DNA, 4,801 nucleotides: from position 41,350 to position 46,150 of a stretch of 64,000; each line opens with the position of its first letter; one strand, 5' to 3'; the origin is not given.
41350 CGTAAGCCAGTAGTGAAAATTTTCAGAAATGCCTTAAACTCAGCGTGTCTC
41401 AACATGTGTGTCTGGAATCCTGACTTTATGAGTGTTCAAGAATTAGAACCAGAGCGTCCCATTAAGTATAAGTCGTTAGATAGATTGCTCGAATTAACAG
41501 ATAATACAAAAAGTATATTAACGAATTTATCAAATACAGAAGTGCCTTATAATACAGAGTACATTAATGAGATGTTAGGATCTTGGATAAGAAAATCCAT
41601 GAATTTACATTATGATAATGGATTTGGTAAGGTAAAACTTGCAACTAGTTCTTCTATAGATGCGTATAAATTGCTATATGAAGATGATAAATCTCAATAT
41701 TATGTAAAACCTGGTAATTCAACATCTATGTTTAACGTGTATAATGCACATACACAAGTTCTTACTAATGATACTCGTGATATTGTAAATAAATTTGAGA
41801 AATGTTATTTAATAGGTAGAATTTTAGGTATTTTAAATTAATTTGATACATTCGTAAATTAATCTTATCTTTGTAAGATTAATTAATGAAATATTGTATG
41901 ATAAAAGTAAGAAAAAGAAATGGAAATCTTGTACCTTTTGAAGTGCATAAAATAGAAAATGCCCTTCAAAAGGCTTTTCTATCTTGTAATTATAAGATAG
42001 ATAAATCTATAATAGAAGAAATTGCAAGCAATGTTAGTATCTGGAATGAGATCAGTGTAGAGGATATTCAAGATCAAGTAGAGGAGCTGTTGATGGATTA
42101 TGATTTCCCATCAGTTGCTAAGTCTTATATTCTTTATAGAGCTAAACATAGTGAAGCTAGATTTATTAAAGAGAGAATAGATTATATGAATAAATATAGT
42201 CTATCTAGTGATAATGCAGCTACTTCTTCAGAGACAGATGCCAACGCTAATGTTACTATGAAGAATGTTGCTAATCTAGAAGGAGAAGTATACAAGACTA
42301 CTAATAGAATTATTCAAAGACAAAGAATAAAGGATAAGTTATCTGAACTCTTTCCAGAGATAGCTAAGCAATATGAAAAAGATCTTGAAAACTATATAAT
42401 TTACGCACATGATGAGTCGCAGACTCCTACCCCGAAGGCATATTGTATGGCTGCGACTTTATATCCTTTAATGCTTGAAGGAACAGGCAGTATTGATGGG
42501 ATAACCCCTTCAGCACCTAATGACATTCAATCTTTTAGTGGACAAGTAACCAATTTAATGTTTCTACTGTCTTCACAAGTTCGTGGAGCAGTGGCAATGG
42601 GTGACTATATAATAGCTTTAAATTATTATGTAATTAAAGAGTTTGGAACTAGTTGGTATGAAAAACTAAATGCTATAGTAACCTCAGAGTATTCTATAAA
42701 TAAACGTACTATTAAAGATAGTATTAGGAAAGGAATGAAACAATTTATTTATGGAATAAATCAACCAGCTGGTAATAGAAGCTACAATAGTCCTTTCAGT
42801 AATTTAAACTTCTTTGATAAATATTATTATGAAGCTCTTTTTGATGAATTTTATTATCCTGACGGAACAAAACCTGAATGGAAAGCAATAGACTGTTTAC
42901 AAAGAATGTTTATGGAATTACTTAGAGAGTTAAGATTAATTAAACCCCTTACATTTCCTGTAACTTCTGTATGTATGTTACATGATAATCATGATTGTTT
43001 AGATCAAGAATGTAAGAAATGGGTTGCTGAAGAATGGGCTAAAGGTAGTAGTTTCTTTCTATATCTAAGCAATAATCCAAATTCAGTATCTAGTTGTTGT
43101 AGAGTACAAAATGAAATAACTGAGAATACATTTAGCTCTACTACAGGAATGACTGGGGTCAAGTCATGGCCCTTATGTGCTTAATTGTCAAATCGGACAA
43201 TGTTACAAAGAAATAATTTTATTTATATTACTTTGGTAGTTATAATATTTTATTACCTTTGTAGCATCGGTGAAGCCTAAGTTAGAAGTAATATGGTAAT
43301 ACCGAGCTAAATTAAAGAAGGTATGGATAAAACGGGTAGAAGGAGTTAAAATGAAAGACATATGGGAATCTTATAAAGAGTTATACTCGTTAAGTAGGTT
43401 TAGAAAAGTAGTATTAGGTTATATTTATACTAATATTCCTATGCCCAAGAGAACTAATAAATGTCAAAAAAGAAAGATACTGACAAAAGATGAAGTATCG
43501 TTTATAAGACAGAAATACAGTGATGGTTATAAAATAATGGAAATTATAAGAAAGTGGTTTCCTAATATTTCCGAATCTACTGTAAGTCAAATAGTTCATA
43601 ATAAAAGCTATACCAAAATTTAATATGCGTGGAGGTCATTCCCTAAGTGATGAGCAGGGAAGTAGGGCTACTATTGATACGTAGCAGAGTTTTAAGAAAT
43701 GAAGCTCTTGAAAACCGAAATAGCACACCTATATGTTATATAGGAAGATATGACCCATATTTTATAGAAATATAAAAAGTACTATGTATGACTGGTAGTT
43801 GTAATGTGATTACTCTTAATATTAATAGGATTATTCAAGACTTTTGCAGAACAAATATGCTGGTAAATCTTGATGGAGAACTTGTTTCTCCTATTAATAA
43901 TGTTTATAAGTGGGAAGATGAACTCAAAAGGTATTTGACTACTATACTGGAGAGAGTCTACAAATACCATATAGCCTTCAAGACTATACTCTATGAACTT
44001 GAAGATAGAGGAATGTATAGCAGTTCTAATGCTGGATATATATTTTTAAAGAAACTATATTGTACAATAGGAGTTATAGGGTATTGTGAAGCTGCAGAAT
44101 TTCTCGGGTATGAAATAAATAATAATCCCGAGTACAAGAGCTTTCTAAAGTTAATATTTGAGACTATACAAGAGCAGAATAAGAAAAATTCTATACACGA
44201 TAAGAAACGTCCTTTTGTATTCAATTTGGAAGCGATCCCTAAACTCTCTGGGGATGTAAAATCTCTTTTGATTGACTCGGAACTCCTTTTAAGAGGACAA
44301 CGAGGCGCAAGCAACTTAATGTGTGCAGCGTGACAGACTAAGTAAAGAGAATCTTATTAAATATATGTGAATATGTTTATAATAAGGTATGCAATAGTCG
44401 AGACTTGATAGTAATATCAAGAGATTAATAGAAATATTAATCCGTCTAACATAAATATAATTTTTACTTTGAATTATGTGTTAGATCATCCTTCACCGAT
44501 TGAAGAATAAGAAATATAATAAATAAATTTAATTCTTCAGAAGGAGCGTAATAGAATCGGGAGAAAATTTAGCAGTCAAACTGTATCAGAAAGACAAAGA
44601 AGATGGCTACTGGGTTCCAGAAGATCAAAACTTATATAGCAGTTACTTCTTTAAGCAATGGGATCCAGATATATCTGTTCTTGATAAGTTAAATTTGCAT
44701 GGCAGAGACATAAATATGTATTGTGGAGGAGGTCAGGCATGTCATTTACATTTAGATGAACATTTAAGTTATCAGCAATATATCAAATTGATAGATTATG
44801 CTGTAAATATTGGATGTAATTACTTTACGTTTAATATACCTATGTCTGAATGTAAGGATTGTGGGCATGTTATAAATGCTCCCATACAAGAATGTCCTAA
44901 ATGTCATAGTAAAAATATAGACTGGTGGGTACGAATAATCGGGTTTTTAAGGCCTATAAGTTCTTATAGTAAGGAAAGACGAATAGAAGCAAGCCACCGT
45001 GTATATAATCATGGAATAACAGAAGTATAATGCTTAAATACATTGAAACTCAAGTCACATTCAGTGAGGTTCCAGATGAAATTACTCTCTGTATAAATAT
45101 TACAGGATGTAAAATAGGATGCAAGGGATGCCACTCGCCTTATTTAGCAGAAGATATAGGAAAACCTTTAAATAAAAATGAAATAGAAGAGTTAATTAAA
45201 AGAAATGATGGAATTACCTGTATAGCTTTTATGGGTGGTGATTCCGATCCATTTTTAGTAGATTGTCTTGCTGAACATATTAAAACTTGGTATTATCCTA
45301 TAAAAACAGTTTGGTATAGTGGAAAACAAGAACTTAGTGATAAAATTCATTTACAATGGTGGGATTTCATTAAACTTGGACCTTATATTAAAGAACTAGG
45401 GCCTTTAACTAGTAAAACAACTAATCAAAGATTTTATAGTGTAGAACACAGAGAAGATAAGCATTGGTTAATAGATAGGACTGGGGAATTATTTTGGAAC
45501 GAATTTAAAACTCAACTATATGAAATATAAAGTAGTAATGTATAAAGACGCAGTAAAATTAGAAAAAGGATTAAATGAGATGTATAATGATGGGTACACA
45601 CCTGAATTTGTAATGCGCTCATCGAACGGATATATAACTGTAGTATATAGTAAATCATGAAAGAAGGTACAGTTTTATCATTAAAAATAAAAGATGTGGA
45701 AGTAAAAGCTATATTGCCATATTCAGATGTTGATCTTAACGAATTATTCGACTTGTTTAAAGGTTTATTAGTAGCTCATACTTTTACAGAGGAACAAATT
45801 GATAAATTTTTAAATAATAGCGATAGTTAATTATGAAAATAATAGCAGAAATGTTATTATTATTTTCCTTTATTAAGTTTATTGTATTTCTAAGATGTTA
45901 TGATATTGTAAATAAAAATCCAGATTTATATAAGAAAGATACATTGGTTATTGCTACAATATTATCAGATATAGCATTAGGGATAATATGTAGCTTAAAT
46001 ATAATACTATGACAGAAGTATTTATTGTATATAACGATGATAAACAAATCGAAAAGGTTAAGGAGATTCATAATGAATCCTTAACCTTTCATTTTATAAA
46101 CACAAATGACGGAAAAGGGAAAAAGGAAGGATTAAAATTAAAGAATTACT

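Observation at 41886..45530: Anaerobic RNR NrdD in three pieces followed by NrdG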

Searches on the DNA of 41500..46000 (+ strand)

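Call 3: search_rna_families(source=window, start=41500, end=46000, threshold=evalue, max_evalue=1, show_alignments=4)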
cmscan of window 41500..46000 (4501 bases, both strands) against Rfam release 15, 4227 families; matches with E-value up to 1: 1.
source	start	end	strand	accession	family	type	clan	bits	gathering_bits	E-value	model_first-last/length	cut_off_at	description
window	42128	42180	+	RF02971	emrB-Lactobacillus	Gene; sRNA;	-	26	60.8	0.65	1-66/66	no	emrB-Lactobacillus RNA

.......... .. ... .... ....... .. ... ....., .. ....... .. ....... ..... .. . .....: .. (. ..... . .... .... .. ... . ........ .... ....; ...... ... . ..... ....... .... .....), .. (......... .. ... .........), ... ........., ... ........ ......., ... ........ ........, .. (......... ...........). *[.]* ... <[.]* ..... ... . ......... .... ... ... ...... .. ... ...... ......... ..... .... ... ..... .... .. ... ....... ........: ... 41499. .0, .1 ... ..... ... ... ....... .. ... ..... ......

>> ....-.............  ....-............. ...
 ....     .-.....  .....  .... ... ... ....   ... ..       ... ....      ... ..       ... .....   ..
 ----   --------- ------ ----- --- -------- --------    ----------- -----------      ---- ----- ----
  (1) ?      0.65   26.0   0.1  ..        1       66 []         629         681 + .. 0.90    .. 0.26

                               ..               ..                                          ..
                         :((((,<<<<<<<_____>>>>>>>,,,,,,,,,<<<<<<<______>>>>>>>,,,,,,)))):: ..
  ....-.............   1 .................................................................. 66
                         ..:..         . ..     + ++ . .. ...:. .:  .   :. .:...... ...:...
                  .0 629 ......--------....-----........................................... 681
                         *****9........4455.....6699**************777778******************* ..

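Call 7: search_dna_similar(query=window:41886-45530:+, collection=phages, mode=distant, max_rows=30)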
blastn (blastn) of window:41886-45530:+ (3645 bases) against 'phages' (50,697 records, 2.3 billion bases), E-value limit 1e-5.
Records with a match: 28; places in all: 42; records where one place covers at least 80% of the query: 0.
Best place of each record, by identity: 80-90% 2; 60-80% 26.
By first word of the organism name: Prevotella 15; uncultured 6; IAS 2; Bacteriophage 2; Enterococcus 2; bajarodcaudo 1.
By host as written in the record: Prevotella sp. 15; - 9; Homo sapiens 2; Enterococcus faecalis 2.
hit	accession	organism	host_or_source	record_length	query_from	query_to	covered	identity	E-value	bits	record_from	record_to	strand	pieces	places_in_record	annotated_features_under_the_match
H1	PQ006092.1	bajarodcaudo virus 1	Chaetodipus spinatus feces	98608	240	3551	45%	70.3%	2e-129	723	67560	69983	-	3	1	putative anaerobic ribonucleoside triphosphate reductase | hypothetical protein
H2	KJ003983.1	IAS virus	Homo sapiens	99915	229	3543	47%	67.6%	4e-82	543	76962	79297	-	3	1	record has no annotation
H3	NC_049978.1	IAS virus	Homo sapiens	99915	229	3543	47%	67.6%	4e-82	543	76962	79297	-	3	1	anaerobic ribonucleoside reductase large subunit | 4Fe-4S cluster-binding domain-containing protein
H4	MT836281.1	Bacteriophage sp.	human fecal samples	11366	556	3543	45%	67.1%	2e-47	454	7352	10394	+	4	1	record has no annotation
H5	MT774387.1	uncultured phage cr111_1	human feces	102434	171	3033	40%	69.7%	2e-110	586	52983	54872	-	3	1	putative anaerobic ribonucleoside triphosphate reductase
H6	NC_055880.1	uncultured phage cr111_1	human feces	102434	171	3033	40%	69.7%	2e-110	586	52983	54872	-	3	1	anaerobic ribonucleoside reductase large subunit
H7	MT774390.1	uncultured phage cr85_1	human feces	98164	271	3033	40%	70.2%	7e-86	620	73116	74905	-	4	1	putative anaerobic ribonucleoside triphosphate reductase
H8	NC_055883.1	uncultured phage cr85_1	human feces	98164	271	3033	40%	70.2%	7e-86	620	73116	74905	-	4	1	anaerobic ribonucleoside reductase large subunit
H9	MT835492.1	Bacteriophage sp.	human fecal samples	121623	3145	3553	11%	65.1%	5e-11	78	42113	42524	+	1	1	record has no annotation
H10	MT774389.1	uncultured phage cr116_1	human feces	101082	3256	3543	8%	67.8%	8e-15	91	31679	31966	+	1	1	hypothetical protein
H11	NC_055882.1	uncultured phage cr116_1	human feces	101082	3256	3543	8%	67.8%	8e-15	91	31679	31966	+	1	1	hypothetical protein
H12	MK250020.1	Prevotella phage Lak-B1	Prevotella sp.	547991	1730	1957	6%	72.7%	5e-24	120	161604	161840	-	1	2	record has no annotation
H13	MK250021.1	Prevotella phage Lak-B2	Prevotella sp.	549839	1730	1957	6%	72.7%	5e-24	120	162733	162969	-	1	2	record has no annotation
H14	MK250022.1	Prevotella phage Lak-B3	Prevotella sp.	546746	1730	1957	6%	72.7%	5e-24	120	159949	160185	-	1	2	record has no annotation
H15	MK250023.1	Prevotella phage Lak-B4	Prevotella sp.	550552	1730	1957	6%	72.7%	5e-24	120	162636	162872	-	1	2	record has no annotation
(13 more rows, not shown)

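Call 9: get_annotated_region(hit=H1, flank=1500)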
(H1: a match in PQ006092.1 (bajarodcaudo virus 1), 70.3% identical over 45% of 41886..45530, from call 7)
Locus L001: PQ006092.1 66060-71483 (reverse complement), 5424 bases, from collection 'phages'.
description: Bajarodcaudo virus 1 isolate BGG_12_1, complete genome.
organism: bajarodcaudo virus 1 (NCBI taxid 3342780)
taxonomy: Viruses; Duplodnaviria; Heunggongvirae; Uroviricota; Caudoviricetes
host: -; source: Chaetodipus spinatus feces; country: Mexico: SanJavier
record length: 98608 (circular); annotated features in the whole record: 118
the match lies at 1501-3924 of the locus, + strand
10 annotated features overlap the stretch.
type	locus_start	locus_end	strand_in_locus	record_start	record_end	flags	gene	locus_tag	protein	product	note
CDS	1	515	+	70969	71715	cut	-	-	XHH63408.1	hypothetical protein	-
CDS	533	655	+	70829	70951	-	-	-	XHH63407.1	hypothetical protein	-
CDS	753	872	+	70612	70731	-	-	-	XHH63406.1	hypothetical protein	-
CDS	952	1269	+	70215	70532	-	-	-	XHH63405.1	hypothetical protein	-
CDS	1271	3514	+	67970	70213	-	-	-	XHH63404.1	putative anaerobic ribonucleoside triphosphate reductase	-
CDS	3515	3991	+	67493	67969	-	-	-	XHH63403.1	hypothetical protein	-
CDS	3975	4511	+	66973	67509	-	-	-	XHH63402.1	dUTPase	-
CDS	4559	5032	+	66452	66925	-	-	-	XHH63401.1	hypothetical protein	-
CDS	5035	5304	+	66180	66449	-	-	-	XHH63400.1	hypothetical protein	-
CDS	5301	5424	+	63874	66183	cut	-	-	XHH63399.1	Prex DNA polymerase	-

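Call 10: get_annotated_region(hit=H3, flank=1500)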
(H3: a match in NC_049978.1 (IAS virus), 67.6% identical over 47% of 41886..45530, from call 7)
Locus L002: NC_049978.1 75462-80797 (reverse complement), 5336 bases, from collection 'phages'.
description: IAS virus, complete genome.
organism: IAS virus (NCBI taxid 1450749)
taxonomy: Viruses; Duplodnaviria; Heunggongvirae; Uroviricota; Caudoviricetes; Crassvirales; Steigviridae; Asinivirinae; Paundivirus; Paundivirus hollandii
host: Homo sapiens; source: stool samples; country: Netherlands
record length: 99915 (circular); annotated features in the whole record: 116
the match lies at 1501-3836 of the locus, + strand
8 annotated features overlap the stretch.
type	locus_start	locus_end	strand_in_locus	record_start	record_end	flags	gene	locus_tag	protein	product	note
CDS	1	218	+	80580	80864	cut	-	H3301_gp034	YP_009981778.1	hypothetical protein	-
CDS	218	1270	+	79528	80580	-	-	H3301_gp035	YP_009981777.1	PD-(D/E)XK superfamily exonuclease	-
CDS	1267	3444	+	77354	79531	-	-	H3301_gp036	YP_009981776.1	anaerobic ribonucleoside reductase large subunit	-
CDS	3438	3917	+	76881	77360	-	-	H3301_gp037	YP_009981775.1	4Fe-4S cluster-binding domain-containing protein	-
CDS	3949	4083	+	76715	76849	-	-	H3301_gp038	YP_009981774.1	hypothetical protein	-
CDS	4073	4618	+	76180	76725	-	-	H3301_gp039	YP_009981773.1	dUTP diphosphatase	-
CDS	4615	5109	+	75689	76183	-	-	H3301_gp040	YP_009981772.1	aspartyl protease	-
CDS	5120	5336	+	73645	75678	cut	-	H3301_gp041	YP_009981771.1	DNA polymerase I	-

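Call 11: get_annotated_region(hit=H6, flank=1500)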
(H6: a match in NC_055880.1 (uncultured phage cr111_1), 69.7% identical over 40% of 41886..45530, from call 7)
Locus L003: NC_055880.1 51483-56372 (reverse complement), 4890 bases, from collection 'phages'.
description: CrAssphage cr111_1, complete genome.
organism: uncultured phage cr111_1 (NCBI taxid 2772071)
taxonomy: Viruses; Duplodnaviria; Heunggongvirae; Uroviricota; Caudoviricetes; Crassvirales; Steigviridae; Asinivirinae; Lahndsivirus; Lahndsivirus rarus
host: -; source: human feces; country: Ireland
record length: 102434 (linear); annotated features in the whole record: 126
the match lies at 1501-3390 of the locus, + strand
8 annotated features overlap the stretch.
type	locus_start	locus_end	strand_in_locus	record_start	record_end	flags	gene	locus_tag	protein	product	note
CDS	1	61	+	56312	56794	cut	-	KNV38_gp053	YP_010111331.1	VOG0536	gp_23282; PhiETA orf25-like protein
CDS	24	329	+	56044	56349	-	-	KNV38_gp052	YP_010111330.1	hypothetical protein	gp_23281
CDS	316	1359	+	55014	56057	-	-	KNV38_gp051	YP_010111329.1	PD-(D/E)XK superfamily exonuclease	gp_23280; Exonuclease, PD-(D/E)XK superfamily [phiCrAss001]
CDS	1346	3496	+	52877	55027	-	-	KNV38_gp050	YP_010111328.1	anaerobic ribonucleoside reductase large subunit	gp_23279; putative anaerobic ribonucleoside triphosphate reductase [Cronobacter phage S13]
CDS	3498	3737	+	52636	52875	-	-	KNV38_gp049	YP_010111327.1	hypothetical protein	gp_23278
CDS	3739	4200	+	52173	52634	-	-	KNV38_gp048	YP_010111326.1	hypothetical protein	gp_23277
CDS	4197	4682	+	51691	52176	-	-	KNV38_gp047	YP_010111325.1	putative dUTPase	gp_23276; putative dUTPase [Bacillus virus SPbeta]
CDS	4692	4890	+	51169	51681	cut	-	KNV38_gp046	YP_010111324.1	hypothetical protein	gp_23275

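Call 12: get_annotated_region(hit=H8, flank=1500)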
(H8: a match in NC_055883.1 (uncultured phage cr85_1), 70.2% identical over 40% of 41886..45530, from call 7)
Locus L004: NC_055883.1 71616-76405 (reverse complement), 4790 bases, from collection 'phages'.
description: CrAssphage cr85_1, complete genome.
organism: uncultured phage cr85_1 (NCBI taxid 2772074)
taxonomy: Viruses; Duplodnaviria; Heunggongvirae; Uroviricota; Caudoviricetes; Crassvirales; Steigviridae; Asinivirinae; Kahnovirus; Kahnovirus oralis
host: -; source: human feces; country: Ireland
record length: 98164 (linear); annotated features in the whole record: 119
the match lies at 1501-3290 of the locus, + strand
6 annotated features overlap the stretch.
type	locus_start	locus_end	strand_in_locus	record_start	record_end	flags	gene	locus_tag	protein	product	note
CDS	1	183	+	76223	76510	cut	-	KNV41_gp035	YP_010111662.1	hypothetical protein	gp_24261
CDS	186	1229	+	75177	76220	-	-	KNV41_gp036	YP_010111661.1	PD-(D/E)XK superfamily exonuclease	gp_24260; Exonuclease, PD-(D/E)XK superfamily [phiCrAss001]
CDS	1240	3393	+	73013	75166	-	-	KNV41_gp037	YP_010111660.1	anaerobic ribonucleoside reductase large subunit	gp_24259; putative anaerobic ribonucleoside triphosphate reductase [Cronobacter phage S13]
CDS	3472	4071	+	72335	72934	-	-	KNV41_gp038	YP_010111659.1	hypothetical protein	gp_24258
CDS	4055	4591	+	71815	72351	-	-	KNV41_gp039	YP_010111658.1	dUTP diphosphatase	gp_24257; dUTP diphosphatase [phiCrAss001]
CDS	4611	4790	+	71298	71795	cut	-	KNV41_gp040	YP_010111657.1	aspartyl protease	gp_24256; Aspartyl protease [phiCrAss001]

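Call 13: get_annotated_region(hit=H4, flank=1500)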
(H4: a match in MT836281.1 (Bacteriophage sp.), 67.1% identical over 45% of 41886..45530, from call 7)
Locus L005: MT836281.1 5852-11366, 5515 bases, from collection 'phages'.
description: UNVERIFIED: Bacteriophage sp. clone scaffold_1841 genomic sequence.
organism: Bacteriophage sp. (NCBI taxid 38018)
taxonomy: Viruses
host: -; source: human fecal samples; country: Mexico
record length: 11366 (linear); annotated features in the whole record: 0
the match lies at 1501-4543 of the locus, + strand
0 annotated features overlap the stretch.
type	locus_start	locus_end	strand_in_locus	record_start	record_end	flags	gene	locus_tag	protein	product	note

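Call 20: search_dna_similar(query=window:43160-43786:+, collection=phages, mode=distant, max_rows=40, max_evalue=0.01)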
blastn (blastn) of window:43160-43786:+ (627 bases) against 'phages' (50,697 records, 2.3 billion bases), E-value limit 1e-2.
Records with a match: 16; places in all: 18; records where one place covers at least 80% of the query: 0.
Best place of each record, by identity: 80-90% 7; 60-80% 9.
By first word of the organism name: Prevotella 14; Enterococcus 2.
By host as written in the record: Prevotella sp. 14; Enterococcus faecalis 2.
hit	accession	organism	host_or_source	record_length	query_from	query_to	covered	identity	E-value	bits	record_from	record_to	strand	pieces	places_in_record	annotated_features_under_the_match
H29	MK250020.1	Prevotella phage Lak-B1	Prevotella sp.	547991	456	615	26%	76.5%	1e-22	113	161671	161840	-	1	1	record has no annotation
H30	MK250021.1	Prevotella phage Lak-B2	Prevotella sp.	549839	456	615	26%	76.5%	1e-22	113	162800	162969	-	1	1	record has no annotation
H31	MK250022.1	Prevotella phage Lak-B3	Prevotella sp.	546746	456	615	26%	76.5%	1e-22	113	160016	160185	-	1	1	record has no annotation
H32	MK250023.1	Prevotella phage Lak-B4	Prevotella sp.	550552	456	615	26%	76.5%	1e-22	113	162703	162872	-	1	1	record has no annotation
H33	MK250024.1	Prevotella phage Lak-B5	Prevotella sp.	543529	456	615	26%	76.5%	1e-22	113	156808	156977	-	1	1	record has no annotation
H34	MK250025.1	Prevotella phage Lak-B6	Prevotella sp.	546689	456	615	26%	76.5%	1e-22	113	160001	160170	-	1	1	record has no annotation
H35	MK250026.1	Prevotella phage Lak-B7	Prevotella sp.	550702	456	615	26%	76.5%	1e-22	113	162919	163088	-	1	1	record has no annotation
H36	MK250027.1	Prevotella phage Lak-B8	Prevotella sp.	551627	456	615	26%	76.5%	1e-22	113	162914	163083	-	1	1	record has no annotation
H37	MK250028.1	Prevotella phage Lak-B9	Prevotella sp.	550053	456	615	26%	76.5%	1e-22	113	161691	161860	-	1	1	record has no annotation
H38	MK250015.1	Prevotella phage Lak-A1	Prevotella sp.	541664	456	564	17%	85.8%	2e-25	123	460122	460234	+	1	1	record has no annotation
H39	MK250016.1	Prevotella phage Lak-A1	Prevotella sp.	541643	456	564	17%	85.8%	2e-25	123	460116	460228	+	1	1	record has no annotation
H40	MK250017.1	Prevotella phage Lak-A1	Prevotella sp.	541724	456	564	17%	85.8%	2e-25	123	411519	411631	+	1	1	record has no annotation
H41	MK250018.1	Prevotella phage Lak-A1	Prevotella sp.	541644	456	564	17%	85.8%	2e-25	123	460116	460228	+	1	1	record has no annotation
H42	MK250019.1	Prevotella phage Lak-A2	Prevotella sp.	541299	456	564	17%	85.8%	2e-25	123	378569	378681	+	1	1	record has no annotation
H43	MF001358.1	Enterococcus phage EF1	Enterococcus faecalis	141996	479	565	14%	86.4%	2e-19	102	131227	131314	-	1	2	hypothetical protein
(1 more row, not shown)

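Call 21: search_dna_similar(query=window:44241-44544:+, collection=phages, mode=distant, max_rows=40, max_evalue=0.01)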
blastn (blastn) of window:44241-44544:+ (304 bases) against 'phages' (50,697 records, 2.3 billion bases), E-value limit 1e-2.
Records with a match: 1; places in all: 1; records where one place covers at least 80% of the query: 0.
Best place of each record, by identity: 60-80% 1.
By first word of the organism name: Caudoviricetes 1.
By host as written in the record: - 1.
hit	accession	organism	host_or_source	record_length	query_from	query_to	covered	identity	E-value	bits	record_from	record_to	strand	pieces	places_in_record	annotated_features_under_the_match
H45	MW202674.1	Caudoviricetes sp.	Manatee Spring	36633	18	111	31%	74.5%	2e-3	49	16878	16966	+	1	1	hypothetical protein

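Call 22: get_annotated_region(hit=H43, flank=2500)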
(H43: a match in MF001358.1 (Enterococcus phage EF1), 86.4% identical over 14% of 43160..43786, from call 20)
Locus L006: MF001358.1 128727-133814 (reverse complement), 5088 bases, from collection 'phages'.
description: Enterococcus phage EF1, partial genome.
organism: Enterococcus phage EF1 (NCBI taxid 2025813)
taxonomy: Viruses; Duplodnaviria; Heunggongvirae; Uroviricota; Caudoviricetes
host: Enterococcus faecalis; source: -; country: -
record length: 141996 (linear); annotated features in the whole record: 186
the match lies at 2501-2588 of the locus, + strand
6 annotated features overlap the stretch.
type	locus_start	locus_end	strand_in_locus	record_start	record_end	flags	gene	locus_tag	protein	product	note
CDS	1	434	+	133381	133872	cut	-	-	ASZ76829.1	HNH homing endonuclease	HNH homing endonuclease # Phage intron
CDS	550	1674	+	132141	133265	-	-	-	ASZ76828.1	DNA polymerase III alpha subunit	-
CDS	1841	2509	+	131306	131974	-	-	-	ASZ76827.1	hypothetical protein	-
CDS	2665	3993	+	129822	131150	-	-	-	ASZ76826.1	hypothetical protein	-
CDS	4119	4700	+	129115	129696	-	-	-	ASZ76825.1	hypothetical protein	-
CDS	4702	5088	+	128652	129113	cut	-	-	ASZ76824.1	hypothetical protein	-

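Call 23: get_annotated_region(hit=H29, flank=2500)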
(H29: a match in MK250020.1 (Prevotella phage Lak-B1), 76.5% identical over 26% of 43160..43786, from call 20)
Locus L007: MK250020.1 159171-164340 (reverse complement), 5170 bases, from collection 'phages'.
description: MAG: Prevotella phage Lak-B1, complete genome.
organism: Prevotella phage Lak-B1 (NCBI taxid 2491283)
taxonomy: Viruses; Duplodnaviria; Heunggongvirae; Uroviricota; Caudoviricetes
host: Prevotella sp.; source: baboon feces; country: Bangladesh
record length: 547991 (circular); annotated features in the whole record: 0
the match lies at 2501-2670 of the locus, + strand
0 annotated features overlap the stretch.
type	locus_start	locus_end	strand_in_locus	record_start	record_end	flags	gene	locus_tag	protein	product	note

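Call 24: get_annotated_region(hit=H38, flank=2500)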
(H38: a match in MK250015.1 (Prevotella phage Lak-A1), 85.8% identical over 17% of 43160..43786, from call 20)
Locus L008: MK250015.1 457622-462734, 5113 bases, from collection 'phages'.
description: MAG: Prevotella phage Lak-A1, complete genome.
organism: Prevotella phage Lak-A1 (NCBI taxid 2491281)
taxonomy: Viruses; Duplodnaviria; Heunggongvirae; Uroviricota; Caudoviricetes
host: Prevotella sp.; source: human feces; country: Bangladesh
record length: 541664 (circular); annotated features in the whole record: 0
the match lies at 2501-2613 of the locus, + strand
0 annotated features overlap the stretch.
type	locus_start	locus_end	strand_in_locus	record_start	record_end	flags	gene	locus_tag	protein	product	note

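Call 25: get_annotated_region(hit=H45, flank=2500)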
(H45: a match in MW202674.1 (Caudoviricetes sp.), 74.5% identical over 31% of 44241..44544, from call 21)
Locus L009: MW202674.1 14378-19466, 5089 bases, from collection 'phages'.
description: Podoviridae sp. isolate ctn9Y15, complete genome.
organism: Caudoviricetes sp. (NCBI taxid 2832643)
taxonomy: Viruses; Duplodnaviria; Heunggongvirae; Uroviricota; Caudoviricetes
host: -; source: Manatee Spring; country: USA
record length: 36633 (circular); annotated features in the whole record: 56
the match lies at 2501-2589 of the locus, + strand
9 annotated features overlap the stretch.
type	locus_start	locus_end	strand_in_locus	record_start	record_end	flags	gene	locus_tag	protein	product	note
CDS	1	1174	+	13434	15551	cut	-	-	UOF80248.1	phage P22 like portal protein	-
CDS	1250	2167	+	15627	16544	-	-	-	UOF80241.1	bacteriophage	-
CDS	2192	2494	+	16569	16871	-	-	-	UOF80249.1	P22 coat protein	-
CDS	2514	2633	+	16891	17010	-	-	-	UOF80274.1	hypothetical protein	-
CDS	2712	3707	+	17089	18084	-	-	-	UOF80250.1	P22 coat protein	-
CDS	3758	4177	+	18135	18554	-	-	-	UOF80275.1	hypothetical protein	-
CDS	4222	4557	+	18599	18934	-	-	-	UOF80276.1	hypothetical protein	-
CDS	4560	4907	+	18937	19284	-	-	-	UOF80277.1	hypothetical protein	-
CDS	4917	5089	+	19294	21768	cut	-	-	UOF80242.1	phage-related tail fiber protein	-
